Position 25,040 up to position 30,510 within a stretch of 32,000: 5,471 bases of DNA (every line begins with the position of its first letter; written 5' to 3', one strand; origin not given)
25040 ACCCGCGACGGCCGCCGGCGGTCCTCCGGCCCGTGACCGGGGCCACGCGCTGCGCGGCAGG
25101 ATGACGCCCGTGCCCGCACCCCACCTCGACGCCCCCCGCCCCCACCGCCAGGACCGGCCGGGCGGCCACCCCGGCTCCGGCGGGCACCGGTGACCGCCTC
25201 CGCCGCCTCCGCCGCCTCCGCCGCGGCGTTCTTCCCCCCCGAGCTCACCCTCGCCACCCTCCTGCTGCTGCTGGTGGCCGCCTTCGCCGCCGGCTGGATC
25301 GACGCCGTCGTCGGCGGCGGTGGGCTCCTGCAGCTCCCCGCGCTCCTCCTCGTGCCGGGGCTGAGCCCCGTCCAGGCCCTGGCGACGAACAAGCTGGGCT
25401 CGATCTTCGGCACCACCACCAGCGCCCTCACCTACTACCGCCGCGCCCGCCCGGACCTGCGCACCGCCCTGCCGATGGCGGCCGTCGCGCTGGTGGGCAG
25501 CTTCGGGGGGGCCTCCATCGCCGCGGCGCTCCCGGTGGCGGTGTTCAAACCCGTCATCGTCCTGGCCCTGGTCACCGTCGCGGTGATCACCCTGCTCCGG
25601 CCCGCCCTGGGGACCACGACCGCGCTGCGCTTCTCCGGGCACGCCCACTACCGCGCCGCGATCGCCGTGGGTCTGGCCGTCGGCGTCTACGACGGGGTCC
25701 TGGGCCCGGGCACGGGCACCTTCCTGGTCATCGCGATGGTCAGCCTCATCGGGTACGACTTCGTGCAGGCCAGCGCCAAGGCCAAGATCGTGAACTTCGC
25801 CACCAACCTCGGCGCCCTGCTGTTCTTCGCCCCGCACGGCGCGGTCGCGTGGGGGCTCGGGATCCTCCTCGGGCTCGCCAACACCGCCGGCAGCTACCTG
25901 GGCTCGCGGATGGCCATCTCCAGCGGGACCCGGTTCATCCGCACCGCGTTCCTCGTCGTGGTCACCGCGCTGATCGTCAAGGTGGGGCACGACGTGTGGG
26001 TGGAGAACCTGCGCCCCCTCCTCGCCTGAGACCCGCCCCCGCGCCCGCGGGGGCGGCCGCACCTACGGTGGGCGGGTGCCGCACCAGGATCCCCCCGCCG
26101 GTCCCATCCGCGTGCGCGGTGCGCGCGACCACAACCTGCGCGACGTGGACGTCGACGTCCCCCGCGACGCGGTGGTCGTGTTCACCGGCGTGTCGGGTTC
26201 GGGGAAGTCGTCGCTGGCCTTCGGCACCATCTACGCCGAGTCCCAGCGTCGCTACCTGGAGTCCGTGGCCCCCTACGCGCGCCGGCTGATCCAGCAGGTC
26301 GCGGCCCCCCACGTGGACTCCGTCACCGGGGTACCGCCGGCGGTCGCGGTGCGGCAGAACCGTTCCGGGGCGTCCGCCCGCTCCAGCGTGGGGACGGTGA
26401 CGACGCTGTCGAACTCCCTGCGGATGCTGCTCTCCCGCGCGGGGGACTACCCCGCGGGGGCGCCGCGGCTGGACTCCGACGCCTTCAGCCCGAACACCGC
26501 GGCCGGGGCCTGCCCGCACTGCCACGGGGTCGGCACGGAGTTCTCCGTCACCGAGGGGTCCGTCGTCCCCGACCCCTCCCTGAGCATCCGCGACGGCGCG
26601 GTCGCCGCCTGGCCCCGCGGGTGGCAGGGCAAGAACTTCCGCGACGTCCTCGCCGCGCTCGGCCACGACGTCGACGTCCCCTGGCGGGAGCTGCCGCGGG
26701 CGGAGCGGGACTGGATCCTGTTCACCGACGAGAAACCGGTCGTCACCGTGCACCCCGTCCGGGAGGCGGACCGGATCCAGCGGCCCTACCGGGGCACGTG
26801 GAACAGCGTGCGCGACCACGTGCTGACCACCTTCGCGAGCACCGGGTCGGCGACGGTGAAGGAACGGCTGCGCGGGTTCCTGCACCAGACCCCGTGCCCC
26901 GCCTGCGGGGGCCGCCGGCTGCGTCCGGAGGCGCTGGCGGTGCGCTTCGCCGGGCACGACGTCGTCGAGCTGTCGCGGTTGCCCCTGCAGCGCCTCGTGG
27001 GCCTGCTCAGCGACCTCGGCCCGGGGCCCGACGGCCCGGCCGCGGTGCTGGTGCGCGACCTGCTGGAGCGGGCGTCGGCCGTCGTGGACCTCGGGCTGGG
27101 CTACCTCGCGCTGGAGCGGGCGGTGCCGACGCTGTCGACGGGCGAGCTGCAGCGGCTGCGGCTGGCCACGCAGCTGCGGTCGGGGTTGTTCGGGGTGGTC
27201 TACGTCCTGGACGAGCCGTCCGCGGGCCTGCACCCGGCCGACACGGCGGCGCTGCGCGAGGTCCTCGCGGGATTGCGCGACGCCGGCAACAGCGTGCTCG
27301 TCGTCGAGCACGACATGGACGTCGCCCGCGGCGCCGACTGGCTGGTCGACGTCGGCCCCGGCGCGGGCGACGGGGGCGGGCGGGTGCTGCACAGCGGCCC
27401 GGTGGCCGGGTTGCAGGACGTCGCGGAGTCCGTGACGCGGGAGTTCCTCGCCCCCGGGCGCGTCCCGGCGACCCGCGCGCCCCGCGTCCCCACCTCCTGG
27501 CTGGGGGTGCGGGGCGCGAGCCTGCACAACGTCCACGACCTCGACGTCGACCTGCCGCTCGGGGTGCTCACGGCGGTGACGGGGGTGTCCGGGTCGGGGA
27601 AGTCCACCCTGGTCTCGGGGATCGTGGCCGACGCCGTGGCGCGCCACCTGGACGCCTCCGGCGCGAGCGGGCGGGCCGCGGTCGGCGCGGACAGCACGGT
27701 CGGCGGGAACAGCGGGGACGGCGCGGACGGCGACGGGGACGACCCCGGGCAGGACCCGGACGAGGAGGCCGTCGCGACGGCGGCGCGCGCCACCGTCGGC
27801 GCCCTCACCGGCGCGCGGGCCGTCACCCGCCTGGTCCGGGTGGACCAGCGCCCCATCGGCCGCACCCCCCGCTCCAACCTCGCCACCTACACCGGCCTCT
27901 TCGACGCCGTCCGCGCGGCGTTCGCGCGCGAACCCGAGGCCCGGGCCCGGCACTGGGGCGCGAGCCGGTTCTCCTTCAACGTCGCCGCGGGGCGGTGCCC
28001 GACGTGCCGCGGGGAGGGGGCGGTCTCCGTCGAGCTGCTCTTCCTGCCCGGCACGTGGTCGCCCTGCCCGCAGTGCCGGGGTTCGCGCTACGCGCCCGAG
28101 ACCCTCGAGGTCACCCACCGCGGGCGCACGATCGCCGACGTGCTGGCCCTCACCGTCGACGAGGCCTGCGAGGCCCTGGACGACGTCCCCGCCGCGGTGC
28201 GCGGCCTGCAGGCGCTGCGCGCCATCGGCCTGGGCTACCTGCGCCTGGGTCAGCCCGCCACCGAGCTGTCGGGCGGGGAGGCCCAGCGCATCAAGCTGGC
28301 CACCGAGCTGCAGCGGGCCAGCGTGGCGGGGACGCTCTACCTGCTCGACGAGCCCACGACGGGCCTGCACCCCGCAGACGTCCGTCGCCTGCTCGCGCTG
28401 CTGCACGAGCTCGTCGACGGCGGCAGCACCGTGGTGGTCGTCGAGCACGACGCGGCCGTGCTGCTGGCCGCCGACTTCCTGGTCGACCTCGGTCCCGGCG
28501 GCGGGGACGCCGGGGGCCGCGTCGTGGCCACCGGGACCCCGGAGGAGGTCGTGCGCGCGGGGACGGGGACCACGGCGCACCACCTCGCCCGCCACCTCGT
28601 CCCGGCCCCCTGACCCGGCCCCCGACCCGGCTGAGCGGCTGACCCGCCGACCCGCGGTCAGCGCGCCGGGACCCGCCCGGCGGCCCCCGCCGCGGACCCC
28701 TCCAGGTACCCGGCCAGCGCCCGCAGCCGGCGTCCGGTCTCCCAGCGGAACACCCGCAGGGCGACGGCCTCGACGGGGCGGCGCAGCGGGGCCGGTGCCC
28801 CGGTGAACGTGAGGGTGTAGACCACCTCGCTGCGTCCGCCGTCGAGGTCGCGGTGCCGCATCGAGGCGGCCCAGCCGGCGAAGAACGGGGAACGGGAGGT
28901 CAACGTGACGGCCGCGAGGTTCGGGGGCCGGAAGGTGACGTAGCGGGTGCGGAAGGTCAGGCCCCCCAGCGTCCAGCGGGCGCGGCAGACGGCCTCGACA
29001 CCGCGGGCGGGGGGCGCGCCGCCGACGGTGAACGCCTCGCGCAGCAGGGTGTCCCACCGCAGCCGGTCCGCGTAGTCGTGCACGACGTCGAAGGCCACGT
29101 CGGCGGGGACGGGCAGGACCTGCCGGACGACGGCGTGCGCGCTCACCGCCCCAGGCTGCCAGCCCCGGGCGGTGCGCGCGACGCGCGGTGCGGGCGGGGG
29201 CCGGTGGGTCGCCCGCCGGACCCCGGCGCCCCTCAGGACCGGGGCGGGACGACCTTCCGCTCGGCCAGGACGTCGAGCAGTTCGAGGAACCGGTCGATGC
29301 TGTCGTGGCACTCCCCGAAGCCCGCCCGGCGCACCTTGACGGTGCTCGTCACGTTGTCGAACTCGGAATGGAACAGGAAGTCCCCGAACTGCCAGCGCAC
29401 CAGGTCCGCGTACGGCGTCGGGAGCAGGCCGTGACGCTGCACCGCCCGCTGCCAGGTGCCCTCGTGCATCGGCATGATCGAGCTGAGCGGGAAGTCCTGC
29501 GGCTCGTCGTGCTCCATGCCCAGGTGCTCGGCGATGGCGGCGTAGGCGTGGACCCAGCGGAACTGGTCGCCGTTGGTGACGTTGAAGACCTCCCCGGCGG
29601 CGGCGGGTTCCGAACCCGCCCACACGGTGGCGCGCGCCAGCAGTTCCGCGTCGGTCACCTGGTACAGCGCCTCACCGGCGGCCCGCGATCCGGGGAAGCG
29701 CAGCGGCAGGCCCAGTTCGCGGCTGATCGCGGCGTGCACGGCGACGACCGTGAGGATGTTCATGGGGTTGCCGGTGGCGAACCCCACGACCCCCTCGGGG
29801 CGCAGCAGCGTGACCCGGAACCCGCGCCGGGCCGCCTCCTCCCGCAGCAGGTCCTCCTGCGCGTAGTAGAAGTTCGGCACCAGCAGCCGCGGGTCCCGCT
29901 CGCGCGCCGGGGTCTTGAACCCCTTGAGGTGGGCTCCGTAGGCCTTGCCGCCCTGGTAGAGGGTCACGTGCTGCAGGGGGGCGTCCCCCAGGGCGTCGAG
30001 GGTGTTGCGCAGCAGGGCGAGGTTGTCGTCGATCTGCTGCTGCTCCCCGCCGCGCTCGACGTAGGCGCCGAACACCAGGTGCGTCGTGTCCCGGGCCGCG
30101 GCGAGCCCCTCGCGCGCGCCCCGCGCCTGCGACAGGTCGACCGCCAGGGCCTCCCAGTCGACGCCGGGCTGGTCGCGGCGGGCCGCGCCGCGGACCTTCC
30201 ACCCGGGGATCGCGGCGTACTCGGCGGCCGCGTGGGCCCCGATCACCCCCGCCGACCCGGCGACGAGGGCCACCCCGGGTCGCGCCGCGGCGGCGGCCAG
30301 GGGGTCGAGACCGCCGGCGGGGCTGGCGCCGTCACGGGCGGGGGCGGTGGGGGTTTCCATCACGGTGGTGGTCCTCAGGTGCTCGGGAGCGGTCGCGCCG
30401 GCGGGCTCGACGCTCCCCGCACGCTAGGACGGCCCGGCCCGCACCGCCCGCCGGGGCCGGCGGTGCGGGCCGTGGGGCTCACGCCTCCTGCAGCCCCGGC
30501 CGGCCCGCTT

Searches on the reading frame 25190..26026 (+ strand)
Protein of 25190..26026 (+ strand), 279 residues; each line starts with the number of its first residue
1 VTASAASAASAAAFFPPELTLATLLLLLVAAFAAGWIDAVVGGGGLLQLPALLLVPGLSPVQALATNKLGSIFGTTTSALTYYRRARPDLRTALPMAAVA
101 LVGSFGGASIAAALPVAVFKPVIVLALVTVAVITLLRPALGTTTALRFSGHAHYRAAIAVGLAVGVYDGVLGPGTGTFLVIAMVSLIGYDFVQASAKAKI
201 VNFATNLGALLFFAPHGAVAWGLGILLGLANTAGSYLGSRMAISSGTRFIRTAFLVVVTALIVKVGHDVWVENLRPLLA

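Call 44: search_protein_families(library=pfam, proteins=[window:25190-26026:+], max_evalue=0.001)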
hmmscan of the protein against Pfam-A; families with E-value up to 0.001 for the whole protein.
window:25190-26026:+ (279 aa): 1 family
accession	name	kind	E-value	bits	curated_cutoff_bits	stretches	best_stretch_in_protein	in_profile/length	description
PF01925.25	TauE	-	4.5e-47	161.2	32.6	1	27-264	1-236/237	Sulfite exporter TauE/SafE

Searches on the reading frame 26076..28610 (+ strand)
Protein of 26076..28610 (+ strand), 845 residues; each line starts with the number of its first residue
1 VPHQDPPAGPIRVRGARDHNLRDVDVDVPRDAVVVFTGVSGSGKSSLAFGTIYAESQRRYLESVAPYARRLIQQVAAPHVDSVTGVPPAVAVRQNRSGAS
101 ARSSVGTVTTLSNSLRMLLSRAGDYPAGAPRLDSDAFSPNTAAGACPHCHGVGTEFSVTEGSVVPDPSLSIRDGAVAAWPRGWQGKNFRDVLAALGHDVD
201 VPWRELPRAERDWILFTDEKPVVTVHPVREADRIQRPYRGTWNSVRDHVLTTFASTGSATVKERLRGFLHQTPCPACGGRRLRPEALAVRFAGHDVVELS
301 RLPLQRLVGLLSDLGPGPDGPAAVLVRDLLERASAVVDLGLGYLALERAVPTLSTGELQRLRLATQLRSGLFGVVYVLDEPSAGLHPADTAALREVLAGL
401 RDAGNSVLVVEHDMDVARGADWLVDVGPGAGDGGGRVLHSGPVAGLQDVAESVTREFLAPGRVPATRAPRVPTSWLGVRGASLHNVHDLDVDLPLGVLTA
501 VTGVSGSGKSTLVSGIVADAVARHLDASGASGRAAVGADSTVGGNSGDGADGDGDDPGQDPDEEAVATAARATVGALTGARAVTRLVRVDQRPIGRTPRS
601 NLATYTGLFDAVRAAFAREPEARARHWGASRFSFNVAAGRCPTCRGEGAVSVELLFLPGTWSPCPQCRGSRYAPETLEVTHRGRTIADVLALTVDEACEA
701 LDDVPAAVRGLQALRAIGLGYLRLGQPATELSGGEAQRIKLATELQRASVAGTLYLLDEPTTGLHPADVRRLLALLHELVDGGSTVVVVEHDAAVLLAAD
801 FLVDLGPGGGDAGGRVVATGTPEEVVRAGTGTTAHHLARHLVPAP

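Call 44: search_protein_families(library=pfam, proteins=[window:26076-28610:+], max_evalue=0.001)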
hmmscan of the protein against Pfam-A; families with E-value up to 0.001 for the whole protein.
window:26076-28610:+ (845 aa): 12 families
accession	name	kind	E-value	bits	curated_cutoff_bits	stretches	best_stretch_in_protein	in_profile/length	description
PF00005.33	ABC_tran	-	1.2e-16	62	25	0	714-762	92-137/137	ABC transporter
PF17755.6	UvrA_DNA-bind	-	2.1e-16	60.6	23.2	1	162-266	4-109/110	UvrA DNA-binding domain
PF13304.12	AAA_21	-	2.4e-11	44.7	27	1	725-792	232-299/304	AAA domain, putative AbiEii toxin, Type IV TA system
PF13555.12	AAA_29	-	4.6e-08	33.1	27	0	487-516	15-42/61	P-loop containing region of AAA domain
PF00684.25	DnaJ_CXXCXGXG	-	1.8e-06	28.5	32.7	0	639-671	16-51/65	DnaJ central domain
PF13481.12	AAA_25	-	7e-06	26.2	27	0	482-520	18-57/195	AAA domain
PF02463.25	SMC_N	-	2.7e-05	24.1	40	0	730-803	136-209/220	RecF/RecN/SMC N terminal domain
PF20703.3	nSTAND1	-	4.5e-05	23.7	27.1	0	17-62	19-60/379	Novel STAND NTPase 1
PF15777.11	Anti-TRAP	-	4.7e-05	23.7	32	0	640-674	12-43/59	Tryptophan RNA-binding attenuator protein inhibitory protein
PF13191.12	AAA_16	-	0.00012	23.1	32.6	0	500-523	28-51/167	AAA ATPase domain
PF03193.22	RsgA_GTPase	-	0.00018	21.8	30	0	497-531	107-141/174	RsgA GTPase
PF05729.18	NACHT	-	0.00049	20.4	26.7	0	499-526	3-30/167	NACHT domain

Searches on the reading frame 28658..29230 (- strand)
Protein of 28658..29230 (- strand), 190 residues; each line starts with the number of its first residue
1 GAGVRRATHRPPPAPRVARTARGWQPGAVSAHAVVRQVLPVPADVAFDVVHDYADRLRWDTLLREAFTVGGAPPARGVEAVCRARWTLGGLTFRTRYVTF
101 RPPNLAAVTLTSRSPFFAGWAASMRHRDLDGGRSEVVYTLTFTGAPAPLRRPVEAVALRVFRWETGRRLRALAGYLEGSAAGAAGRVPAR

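Call 44: search_protein_families(library=pfam, proteins=[window:28658-29230:-], max_evalue=0.001)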
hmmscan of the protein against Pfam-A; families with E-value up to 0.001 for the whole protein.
window:28658-29230:- (190 aa): 1 family
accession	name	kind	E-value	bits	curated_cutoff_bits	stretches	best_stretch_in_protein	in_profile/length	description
PF10604.15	Polyketide_cyc2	-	4.4e-12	46.9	27.4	1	32-177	3-142/142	Polyketide cyclase / dehydrase and lipid transport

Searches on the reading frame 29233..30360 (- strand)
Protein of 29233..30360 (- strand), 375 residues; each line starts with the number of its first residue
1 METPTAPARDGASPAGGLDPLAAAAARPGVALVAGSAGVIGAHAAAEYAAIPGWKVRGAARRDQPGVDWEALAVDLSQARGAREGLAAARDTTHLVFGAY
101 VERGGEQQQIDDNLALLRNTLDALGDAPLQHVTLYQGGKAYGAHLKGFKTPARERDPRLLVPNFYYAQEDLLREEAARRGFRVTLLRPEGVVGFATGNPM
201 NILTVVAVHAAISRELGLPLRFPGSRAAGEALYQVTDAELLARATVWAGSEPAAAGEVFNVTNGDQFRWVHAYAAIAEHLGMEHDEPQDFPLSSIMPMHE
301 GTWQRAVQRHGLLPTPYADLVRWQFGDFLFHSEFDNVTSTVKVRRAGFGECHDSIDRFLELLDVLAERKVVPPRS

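Call 44: search_protein_families(library=pfam, proteins=[window:29233-30360:-], max_evalue=0.001)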
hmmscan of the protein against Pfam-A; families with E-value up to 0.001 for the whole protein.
window:29233-30360:- (375 aa): 2 families
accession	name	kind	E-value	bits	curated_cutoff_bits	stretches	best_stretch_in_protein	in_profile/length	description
PF22917.2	PRISE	-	4.6e-11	42.8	27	1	88-284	79-295/394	PRISE-like Rossmann-fold domain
PF01370.27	Epimerase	-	1.1e-07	32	20.9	1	31-261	1-239/240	NAD dependent epimerase/dehydratase family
